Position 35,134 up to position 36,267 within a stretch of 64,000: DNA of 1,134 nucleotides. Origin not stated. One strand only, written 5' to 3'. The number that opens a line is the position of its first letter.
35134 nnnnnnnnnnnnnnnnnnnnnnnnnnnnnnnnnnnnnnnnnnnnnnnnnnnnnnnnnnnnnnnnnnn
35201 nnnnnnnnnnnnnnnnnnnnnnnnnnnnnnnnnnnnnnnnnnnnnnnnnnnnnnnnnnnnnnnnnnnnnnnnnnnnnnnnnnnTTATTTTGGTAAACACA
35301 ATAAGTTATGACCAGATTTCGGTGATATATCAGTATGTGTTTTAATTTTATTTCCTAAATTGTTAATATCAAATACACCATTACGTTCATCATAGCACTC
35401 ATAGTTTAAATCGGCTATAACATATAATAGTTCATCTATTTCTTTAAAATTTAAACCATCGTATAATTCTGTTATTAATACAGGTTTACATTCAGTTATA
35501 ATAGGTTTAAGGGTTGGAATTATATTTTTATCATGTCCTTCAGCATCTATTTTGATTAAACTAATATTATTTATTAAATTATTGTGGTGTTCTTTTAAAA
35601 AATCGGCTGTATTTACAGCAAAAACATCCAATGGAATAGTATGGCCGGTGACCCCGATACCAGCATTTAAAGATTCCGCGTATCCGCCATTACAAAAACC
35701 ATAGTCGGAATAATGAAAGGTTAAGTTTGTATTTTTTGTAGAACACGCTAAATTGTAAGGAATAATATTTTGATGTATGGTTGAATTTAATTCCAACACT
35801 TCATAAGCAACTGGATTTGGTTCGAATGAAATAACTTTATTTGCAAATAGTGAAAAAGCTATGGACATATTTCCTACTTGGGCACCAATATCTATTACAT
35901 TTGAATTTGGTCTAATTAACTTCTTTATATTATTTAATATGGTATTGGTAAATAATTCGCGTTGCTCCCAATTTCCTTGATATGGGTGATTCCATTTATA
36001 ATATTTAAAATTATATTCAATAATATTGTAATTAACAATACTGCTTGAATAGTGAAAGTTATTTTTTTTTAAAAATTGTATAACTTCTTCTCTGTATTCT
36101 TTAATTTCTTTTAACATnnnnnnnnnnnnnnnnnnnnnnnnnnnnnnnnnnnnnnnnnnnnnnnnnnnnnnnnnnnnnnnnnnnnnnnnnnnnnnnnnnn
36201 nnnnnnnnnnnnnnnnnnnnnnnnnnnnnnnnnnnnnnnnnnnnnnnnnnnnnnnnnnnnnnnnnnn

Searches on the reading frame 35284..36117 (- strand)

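Call 47: search_protein_families(library=pfam, proteins=[window:35284-36117:-], max_evalue=0.001)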
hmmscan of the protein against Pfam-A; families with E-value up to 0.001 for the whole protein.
window:35284-36117:- (277 aa): 2 families
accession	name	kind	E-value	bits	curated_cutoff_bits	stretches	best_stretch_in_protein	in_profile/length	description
PF05050.19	Methyltransf_21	-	2.6e-12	47.6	22.7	1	76-240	1-172/173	Methyltransferase FkbM domain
PF02475.24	TRM5-TYW2_MTfase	-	0.00023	21.6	28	1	63-114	29-82/164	TRM5/TYW2 methyltransferase domain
